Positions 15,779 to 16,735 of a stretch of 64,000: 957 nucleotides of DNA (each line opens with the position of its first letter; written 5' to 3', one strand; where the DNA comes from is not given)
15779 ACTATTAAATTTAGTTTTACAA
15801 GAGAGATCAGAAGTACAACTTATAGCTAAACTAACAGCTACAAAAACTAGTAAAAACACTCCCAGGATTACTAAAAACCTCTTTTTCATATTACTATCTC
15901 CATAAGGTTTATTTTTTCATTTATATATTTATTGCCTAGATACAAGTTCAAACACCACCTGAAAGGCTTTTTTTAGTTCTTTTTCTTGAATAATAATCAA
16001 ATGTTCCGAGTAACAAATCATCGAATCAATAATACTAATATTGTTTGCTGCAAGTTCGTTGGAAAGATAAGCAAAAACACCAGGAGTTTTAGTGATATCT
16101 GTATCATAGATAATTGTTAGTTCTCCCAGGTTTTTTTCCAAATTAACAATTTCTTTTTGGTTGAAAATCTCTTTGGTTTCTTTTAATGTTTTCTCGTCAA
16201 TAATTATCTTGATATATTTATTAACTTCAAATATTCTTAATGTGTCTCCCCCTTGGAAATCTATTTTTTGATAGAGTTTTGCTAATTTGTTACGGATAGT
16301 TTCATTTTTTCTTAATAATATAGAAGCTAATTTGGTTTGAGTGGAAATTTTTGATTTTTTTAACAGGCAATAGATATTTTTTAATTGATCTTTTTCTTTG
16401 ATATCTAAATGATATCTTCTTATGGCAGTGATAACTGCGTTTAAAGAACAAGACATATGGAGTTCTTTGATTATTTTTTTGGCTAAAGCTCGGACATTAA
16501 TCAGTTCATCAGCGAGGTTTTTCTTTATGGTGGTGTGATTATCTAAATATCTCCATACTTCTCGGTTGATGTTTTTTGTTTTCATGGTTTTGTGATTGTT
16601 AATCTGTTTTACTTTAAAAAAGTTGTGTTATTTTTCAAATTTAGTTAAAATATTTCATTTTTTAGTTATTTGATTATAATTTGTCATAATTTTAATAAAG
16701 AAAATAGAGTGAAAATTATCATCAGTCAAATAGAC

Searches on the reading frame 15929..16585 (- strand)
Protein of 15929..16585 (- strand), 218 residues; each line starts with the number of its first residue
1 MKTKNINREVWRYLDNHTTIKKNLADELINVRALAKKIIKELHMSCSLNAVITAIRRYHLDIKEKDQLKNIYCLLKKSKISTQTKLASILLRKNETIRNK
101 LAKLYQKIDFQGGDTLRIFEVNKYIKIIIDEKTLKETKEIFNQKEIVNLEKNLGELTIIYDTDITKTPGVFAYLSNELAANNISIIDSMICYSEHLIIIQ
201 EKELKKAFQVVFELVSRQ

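Call 93: search_protein_families(library=pfam, proteins=[window:15929-16585:-], max_evalue=0.0001)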
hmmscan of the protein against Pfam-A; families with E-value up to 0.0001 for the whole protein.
window:15929-16585:- (218 aa): 1 family
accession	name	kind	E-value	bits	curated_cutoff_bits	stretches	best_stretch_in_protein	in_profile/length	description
PF13840.12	ACT_7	-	7.6e-06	26.1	27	1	165-210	18-62/65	ACT domain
